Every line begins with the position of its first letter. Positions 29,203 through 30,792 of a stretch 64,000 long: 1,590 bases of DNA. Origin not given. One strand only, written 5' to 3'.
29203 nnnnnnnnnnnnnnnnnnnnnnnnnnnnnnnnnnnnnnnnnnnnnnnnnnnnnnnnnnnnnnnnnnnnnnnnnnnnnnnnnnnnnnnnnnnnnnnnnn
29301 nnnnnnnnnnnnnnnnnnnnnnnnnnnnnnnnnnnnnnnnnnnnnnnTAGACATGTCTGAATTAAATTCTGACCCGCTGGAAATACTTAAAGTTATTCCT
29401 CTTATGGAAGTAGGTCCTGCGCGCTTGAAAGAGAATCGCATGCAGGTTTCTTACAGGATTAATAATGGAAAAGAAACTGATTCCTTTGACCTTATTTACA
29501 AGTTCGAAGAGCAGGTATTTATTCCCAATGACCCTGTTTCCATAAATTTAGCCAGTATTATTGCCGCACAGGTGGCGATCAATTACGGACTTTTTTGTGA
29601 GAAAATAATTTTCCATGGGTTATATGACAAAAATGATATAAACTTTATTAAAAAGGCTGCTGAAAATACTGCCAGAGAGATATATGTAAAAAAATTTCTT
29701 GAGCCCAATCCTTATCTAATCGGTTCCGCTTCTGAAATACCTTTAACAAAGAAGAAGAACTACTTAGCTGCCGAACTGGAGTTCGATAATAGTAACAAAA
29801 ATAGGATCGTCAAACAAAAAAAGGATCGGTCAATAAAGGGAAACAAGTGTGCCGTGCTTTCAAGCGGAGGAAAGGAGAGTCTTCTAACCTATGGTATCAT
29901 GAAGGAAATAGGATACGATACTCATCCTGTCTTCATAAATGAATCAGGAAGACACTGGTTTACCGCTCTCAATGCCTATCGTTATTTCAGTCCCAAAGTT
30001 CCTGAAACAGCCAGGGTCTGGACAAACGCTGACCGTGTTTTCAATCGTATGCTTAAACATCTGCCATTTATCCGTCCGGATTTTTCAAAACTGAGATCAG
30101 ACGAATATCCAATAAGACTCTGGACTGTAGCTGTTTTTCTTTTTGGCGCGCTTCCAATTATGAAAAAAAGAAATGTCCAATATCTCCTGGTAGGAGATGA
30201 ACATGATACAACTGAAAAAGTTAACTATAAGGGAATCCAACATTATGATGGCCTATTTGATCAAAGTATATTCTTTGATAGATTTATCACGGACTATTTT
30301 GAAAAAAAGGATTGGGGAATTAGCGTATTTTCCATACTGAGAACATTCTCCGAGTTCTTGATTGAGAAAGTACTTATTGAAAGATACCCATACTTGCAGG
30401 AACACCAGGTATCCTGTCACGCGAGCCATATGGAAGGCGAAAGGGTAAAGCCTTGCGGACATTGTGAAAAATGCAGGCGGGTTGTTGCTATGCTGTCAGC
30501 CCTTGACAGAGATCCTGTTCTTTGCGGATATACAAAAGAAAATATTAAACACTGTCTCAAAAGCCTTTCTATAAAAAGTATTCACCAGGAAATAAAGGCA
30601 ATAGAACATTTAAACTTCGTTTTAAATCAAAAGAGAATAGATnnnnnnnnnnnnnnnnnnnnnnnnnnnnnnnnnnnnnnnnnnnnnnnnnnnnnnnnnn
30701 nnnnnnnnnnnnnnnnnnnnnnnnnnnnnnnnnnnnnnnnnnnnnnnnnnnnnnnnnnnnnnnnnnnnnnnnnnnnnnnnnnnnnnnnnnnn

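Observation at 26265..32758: Sigma-54-driven orphan six-gene operon with an unprecedented enzyme combination (top candidate for a new system)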

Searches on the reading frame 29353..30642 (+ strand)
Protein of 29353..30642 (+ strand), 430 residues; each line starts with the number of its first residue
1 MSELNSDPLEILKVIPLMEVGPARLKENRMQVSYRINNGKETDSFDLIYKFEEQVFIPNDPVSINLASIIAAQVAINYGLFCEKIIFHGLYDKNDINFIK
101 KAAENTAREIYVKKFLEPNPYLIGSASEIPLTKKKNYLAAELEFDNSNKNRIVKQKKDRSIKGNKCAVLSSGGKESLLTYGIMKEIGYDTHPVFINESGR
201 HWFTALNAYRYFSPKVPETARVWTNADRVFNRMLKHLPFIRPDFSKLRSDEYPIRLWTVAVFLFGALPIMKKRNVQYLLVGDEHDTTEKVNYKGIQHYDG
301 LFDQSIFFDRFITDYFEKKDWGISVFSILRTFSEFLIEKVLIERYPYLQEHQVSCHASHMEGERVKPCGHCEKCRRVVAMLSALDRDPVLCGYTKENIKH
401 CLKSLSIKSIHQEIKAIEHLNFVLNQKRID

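Call 47: search_protein_representatives(protein=window:29353-30642:+)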
Query: 430 residues. Proteins with E-value up to 0.001 (for the whole library): 362; up to 1e-10: 204; up to 1e-30: 102. The best 150 are listed.
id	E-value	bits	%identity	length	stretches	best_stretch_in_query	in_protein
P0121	9.2e-168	574.9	59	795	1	6-429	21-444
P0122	2.8e-159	546.9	55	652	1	6-427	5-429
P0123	1.2e-152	525.1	55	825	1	7-426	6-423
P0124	8.1e-152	522.4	56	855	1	9-427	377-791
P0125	9.2e-134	462.9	54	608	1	12-428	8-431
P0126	1.4e-124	432.6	50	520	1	6-424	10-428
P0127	1.2e-113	396.6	55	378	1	114-426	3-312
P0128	7.8e-110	384.1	46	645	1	11-427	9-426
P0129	2.4e-107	375.9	44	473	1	12-425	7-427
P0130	1.5e-102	360.1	40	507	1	12-427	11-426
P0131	6.4e-100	351.4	43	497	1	16-424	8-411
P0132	2.1e-97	343.1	53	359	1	11-310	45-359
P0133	4.1e-96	338.8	62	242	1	178-403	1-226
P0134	1.2e-92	327.4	49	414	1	6-327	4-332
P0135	8.2e-87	308.2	55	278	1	103-346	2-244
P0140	1.4e-79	284.4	37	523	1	5-424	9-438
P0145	1.5e-75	271.1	42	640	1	6-369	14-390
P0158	3.9e-67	243.4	32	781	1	13-426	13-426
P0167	9.0e-61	222.4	34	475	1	17-406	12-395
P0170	3.4e-57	210.7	34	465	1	12-398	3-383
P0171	3.5e-56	207.3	32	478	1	30-402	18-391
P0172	3.7e-55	203.9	31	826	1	10-424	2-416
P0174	5.4e-53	196.8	34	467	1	7-379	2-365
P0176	8.9e-52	192.8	34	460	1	69-403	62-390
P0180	7.5e-49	183.2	33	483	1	27-426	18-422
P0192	8.4e-41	156.6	30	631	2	38-362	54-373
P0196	8.9e-40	153.3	31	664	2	32-361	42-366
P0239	1.9e-25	106.1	32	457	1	150-425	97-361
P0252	3.3e-23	98.7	22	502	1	20-403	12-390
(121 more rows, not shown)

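Call 49: search_protein_families(library=pfam, proteins=[P0124, P0129, P0130, P0140, P0158, P0172, P0192, P0196, P0252, P0145], max_evalue=0.001)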
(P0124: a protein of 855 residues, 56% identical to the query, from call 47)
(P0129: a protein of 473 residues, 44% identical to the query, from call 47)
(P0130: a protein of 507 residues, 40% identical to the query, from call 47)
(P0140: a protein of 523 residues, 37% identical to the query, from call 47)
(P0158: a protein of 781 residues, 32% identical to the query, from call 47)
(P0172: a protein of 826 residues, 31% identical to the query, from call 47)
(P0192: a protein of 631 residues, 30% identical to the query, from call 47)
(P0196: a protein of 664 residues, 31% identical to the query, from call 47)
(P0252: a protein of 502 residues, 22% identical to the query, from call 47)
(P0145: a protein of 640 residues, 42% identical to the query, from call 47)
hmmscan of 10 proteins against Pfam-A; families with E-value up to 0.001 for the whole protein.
P0124 (855 aa): 2 families
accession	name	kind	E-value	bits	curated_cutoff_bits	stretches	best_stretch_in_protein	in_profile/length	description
PF07755.17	DUF1611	-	4.5e-61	206.2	25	1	152-349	2-201/201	Domain of unknown function (DUF1611_C) P-loop domain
PF17396.8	DUF1611_N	-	5.2e-23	81.6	22.6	1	44-143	2-94/95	Domain of unknown function (DUF1611_N) Rossmann-like domain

P0129 (473 aa): 0 families

P0130 (507 aa): 0 families

P0140 (523 aa): 0 families

P0158 (781 aa): 1 family
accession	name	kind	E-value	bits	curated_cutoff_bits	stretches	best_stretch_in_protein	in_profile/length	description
PF02633.19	Creatininase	-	2.3e-44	152.1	31.3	1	530-766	2-238/238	Creatinine amidohydrolase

P0172 (826 aa): 1 family
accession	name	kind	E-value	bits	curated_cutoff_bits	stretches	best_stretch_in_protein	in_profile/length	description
PF02633.19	Creatininase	-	1.7e-59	201.6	31.3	1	523-758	2-237/238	Creatinine amidohydrolase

P0192 (631 aa): 0 families

P0196 (664 aa): 0 families

P0252 (502 aa): 0 families

P0145 (640 aa): 0 families
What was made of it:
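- Fusion proteins link the parts (call 49).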

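Call 52: find_homologous_proteins(query=P0130, max_evalue=1e-10)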
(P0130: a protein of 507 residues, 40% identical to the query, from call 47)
Query P0130 (507 aa): 299 proteins with E <= 1e-10 among 8000 candidates; the best 120 are listed.
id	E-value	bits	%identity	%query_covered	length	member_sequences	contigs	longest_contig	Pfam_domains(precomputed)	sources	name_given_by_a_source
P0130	0.0e+0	1177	100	100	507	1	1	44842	-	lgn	-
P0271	6.4e-125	436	44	94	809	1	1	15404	PF02633.20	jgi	jgi:creatinine amidohydrolase/Fe(II)-dependent formamide hydrolase-like protein/7-cyano-7-deazaguani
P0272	8.5e-123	429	42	95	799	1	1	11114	PF02633.20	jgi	jgi:creatinine amidohydrolase/Fe(II)-dependent formamide hydrolase-like protein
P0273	9.4e-123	428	42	97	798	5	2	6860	PF02633.20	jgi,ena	-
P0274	1.4e-122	428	41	94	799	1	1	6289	PF02633.20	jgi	jgi:creatinine amidohydrolase/Fe(II)-dependent formamide hydrolase-like protein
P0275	1.4e-121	425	41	97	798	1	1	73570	PF02633.20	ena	-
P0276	1.4e-121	424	41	97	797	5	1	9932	PF02633.20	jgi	jgi:creatinine amidohydrolase/Fe(II)-dependent formamide hydrolase-like protein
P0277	1.9e-121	424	42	94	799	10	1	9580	PF02633.20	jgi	jgi:creatinine amidohydrolase/Fe(II)-dependent formamide hydrolase-like protein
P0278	4.4e-121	423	41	97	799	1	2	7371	PF02633.20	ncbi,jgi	ncbi:MAG: creatininase family protein [Desulfobacterales bacterium]|jgi:creatinine amidohydrolase/Fe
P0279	4.6e-121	423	41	94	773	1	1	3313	PF02633.20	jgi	jgi:creatinine amidohydrolase/Fe(II)-dependent formamide hydrolase-like protein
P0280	1.1e-120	422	41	94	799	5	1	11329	PF02633.20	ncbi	-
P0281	2.5e-120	420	42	96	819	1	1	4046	PF02633.20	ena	-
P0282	3.6e-120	420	41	97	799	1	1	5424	PF02633.20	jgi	jgi:creatinine amidohydrolase/Fe(II)-dependent formamide hydrolase-like protein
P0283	3.8e-120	420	39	94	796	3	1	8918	PF02633.20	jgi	jgi:creatinine amidohydrolase/Fe(II)-dependent formamide hydrolase-like protein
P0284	5.5e-120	419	42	94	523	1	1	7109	-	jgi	jgi:hypothetical protein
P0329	1.9e-115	404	40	96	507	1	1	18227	-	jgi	jgi:hypothetical protein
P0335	4.2e-115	403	42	94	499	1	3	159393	-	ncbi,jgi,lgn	ncbi:MAG: hypothetical protein QXX77_05250 [Candidatus Methanosuratincola sp.]|jgi:hypothetical prot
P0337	5.2e-115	403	41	94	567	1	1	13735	-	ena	-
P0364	1.4e-113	398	39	96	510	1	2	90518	-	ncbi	-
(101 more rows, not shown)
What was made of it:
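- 29353..30642 (+): g5 N-half (aa 1-430): a conserved N-terminal domain of unknown fold family (aa ~10-150, motif NYGLFC) plus a MurL/QueC-like PP-loop ATPase with a four-Cys ribbon. This is the second invariant element. Stand-alone homologs of about 500 aa exist (calls 47, 52).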

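Call 53: find_encoding_contigs(protein=P0335, flank=9000, max_places=1)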
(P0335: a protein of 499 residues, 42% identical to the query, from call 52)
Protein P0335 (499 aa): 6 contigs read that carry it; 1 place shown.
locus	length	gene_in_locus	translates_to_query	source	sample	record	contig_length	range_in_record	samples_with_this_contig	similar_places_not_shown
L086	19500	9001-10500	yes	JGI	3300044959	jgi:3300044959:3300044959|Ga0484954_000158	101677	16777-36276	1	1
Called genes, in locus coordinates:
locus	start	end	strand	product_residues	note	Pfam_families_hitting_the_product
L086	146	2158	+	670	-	PF01590:GAF, PF13185:GAF_2, PF13492:GAF_3 (weak), PF13185:GAF_2, PF00158:Sigma54_activat, PF14532:Sigma54_activ_2, PF25601:AAA_lid_14, PF02954:HTH_8, +2 more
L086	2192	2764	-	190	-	PF13428:TPR_14 (faint), PF13525:YfiO, PF00515:TPR_1 (faint), PF13174:TPR_6 (faint), PF12895:ANAPC3 (weak), PF07719:TPR_2 (faint), PF13432:TPR_16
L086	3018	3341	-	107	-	-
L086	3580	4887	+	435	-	PF00672:HAMP, PF14501:HATPase_c_5 (faint), PF00512:HisKA, PF02518:HATPase_c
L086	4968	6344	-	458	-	PF00072:Response_reg, PF00158:Sigma54_activat, PF14532:Sigma54_activ_2, PF00004:AAA (faint), PF25601:AAA_lid_14, PF02954:HTH_8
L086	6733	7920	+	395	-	PF00291:PALP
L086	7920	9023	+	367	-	PF17396:DUF1611_N, PF07755:DUF1611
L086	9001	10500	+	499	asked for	-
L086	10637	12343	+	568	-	PF20142:Scaffold, PF01471:PG_binding_1, PF03734:YkuD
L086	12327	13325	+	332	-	PF08291:Peptidase_M15_3 (weak)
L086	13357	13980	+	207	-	-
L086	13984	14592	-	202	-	PF00578:AhpC-TSA, PF02630:SCO1-SenC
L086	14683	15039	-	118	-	-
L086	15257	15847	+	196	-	PF17932:TetR_C_24 (faint), PF00440:TetR_N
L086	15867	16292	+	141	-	PF00034:Cytochrom_C, PF13442:Cytochrome_CBB3 (weak)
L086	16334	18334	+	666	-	PF18764:nos_propeller, PF13473:Cupredoxin_1 (weak)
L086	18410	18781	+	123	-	-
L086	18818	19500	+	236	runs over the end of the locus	-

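Call 54: find_encoding_contigs(protein=P0364, flank=9000, max_places=1)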
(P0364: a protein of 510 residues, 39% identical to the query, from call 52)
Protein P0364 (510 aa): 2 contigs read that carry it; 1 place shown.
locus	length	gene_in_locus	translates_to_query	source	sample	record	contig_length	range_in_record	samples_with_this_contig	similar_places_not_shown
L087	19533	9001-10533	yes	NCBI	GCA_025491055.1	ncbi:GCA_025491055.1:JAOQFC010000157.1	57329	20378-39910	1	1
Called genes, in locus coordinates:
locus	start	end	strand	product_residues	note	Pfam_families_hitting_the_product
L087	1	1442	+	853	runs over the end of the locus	PF05170:AsmA, PF05359:DUF748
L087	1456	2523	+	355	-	PF01544:CorA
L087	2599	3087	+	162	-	PF05618:RimB-like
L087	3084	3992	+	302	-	PF18030:Rimk_N, PF14397:ATPgrasp_ST (faint), PF02655:ATP-grasp_3, PF02955:GSH-S_ATP, PF08443:RimK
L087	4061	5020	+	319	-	PF24827:AstE_AspA_cat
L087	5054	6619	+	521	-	PF00583:Acetyltransf_1, PF13527:Acetyltransf_9 (faint), PF13508:Acetyltransf_7 (weak), PF00795:CN_hydrolase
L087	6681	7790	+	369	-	PF00291:PALP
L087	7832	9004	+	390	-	PF04107:GCS2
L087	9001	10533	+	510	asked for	-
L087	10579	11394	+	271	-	PF02633:Creatininase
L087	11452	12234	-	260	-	PF13349:DUF4097, PF24016:DUF7330 (weak)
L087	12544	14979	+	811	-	PF15902:Sortilin-Vps10 (faint), PF18962:Por_Secre_tail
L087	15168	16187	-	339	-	PF04055:Radical_SAM, PF13186:SPASM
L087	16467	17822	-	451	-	-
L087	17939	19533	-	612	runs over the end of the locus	PF00664:ABC_membrane, PF00005:ABC_tran, PF02463:SMC_N (faint)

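Call 55: find_encoding_contigs(protein=P0130, flank=9000, max_places=1)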
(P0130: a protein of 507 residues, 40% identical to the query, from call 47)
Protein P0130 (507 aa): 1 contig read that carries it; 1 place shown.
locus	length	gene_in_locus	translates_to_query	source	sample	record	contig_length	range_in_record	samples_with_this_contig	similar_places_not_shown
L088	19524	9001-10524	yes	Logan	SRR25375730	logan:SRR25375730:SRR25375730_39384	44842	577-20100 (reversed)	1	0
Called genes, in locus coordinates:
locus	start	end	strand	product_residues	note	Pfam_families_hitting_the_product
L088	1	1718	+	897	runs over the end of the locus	-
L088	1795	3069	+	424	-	PF04286:DUF445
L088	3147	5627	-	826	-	PF01427:Peptidase_M15, PF00144:Beta-lactamase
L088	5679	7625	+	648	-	PF00850:Hist_deacetyl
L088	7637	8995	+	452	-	-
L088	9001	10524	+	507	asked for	-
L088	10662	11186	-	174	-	PF00583:Acetyltransf_1, PF13673:Acetyltransf_10, PF13508:Acetyltransf_7, PF08445:FR47 (weak)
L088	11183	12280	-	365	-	PF17396:DUF1611_N, PF07755:DUF1611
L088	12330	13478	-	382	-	PF00291:PALP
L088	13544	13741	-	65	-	-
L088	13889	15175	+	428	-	-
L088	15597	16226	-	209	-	-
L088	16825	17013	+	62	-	-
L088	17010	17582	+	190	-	PF08843:AbiEii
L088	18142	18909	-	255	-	PF13412:HTH_24 (weak), PF01978:TrmB (weak), PF09339:HTH_IclR (weak)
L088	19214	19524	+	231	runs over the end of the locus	-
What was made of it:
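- M15 peptidase, YkuD and beta-lactamase-domain genes lie next to the variant cassettes in L086 and L088 (calls 53, 55).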

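Call 56: find_encoding_contigs(protein=P0329, flank=9000, max_places=1)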
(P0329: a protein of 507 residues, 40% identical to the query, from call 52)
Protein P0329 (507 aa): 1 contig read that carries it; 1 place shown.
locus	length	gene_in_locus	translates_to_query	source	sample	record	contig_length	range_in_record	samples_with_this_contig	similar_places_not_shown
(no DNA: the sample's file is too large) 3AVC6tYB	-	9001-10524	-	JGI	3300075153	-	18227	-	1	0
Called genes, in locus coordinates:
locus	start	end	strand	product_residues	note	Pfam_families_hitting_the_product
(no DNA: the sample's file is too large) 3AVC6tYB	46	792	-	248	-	PF01135:PCMT (weak), PF02353:CMAS (weak), PF13847:Methyltransf_31, PF08241:Methyltransf_11 (weak), PF13649:Methyltransf_25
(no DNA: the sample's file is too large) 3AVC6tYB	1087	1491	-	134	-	-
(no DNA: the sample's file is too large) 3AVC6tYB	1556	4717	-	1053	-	PF09826:Beta_propel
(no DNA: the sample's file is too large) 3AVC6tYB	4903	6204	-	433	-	PF07690:MFS_1, PF00083:Sugar_tr, PF07690:MFS_1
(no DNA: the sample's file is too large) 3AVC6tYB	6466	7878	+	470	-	PF00291:PALP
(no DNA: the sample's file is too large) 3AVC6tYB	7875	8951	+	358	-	PF17396:DUF1611_N, PF07755:DUF1611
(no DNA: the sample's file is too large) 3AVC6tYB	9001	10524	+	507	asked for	-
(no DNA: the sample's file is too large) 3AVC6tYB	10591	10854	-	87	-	-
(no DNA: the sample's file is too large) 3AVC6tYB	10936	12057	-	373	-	PF02463:SMC_N, PF13175:AAA_15 (weak), PF13476:AAA_23 (faint), PF13304:AAA_21 (faint)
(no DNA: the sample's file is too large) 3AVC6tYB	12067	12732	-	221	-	?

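Call 57: find_encoding_contigs(protein=P0337, flank=9000, max_places=1)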
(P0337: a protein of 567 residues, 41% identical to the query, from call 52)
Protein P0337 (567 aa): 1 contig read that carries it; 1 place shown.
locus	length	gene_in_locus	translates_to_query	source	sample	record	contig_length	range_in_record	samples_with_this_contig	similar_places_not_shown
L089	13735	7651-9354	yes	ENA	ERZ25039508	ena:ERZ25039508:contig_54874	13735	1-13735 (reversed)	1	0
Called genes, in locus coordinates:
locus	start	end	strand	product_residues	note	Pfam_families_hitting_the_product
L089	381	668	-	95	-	-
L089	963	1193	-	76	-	-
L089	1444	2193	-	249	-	-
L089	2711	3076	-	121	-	PF21157:DksA_N, PF01258:zf-dskA_traR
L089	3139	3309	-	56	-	-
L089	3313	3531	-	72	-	-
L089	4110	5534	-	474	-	PF00072:Response_reg, PF00158:Sigma54_activat, PF14532:Sigma54_activ_2, PF00004:AAA (weak), PF07724:AAA_2 (weak), PF07728:AAA_5, PF25601:AAA_lid_14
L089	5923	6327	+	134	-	-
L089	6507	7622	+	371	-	PF00291:PALP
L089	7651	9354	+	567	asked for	-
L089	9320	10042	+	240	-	PF02633:Creatininase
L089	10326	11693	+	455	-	PF02629:CoA_binding, PF13380:CoA_binding_2, PF13607:Succ_CoA_lig, PF19045:Ligase_CoA_2 (faint)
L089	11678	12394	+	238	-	PF13549:ATP-grasp_5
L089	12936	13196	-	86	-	PF01850:PIN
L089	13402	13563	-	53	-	PF02604:PhdYeFM_antitox (weak)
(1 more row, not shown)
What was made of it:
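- A DUF1611-N-half fusion protein exists (calls 49, 53-57).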

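Call 95: search_protein_families(library=ncbifam, alignment_id=A4, max_evalue=0.01)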
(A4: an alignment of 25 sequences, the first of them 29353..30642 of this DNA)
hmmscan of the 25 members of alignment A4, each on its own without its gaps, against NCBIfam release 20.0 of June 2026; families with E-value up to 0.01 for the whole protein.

A. member 1, window:29353-30642:+ (430 aa): 1 family
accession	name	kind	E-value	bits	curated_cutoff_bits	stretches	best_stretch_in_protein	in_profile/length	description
NF041275.1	MurL_Xanthmoales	equivalog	2.9e-05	22.7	700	1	309-384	263-341/447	UDP-N-acetyl-alpha-D-muramoyl-L-alanyl-L-glutamate epimerase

B. families by the number of members that match (of 25 scanned): 2 families
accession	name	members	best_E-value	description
NF041275.1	MurL_Xanthmoales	9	7.2e-10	UDP-N-acetyl-alpha-D-muramoyl-L-alanyl-L-glutamate epimerase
NF010367.0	PRK13795.1-2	1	0.007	hypothetical protein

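Call 96: search_protein_families(library=ncbifam, proteins=[P0252, P0239, P0192, P0196, P0180, P0176, P0174, P0171, P0170, P0167], max_evalue=0.01)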
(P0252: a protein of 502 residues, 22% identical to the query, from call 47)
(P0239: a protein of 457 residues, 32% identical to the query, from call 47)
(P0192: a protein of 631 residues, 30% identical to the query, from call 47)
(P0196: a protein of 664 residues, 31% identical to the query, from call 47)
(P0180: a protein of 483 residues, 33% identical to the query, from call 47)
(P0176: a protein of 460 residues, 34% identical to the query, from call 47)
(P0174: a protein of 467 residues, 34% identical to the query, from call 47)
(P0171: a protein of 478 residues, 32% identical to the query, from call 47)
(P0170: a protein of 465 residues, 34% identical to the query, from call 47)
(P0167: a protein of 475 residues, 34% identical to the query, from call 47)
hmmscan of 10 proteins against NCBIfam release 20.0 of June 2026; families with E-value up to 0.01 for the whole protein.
P0252 (502 aa): 0 families

P0239 (457 aa): 1 family
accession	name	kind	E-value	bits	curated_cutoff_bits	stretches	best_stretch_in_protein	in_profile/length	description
NF041275.1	MurL_Xanthmoales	equivalog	7.2e-10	37.9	700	1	107-331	130-354/447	UDP-N-acetyl-alpha-D-muramoyl-L-alanyl-L-glutamate epimerase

P0192 (631 aa): 0 families

P0196 (664 aa): 0 families

P0180 (483 aa): 0 families

P0176 (460 aa): 0 families

P0174 (467 aa): 0 families

P0171 (478 aa): 0 families

P0170 (465 aa): 0 families

P0167 (475 aa): 0 families
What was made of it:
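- The domain is distantly homologous to MurL, which acts on a peptidoglycan precursor (calls 95, 96).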

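Call 98: search_protein_families(library=pfam, proteins=[P0239], max_evalue=0.01)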
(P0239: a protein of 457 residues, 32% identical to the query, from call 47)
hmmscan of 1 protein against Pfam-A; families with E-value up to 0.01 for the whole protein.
P0239 (457 aa): 0 families
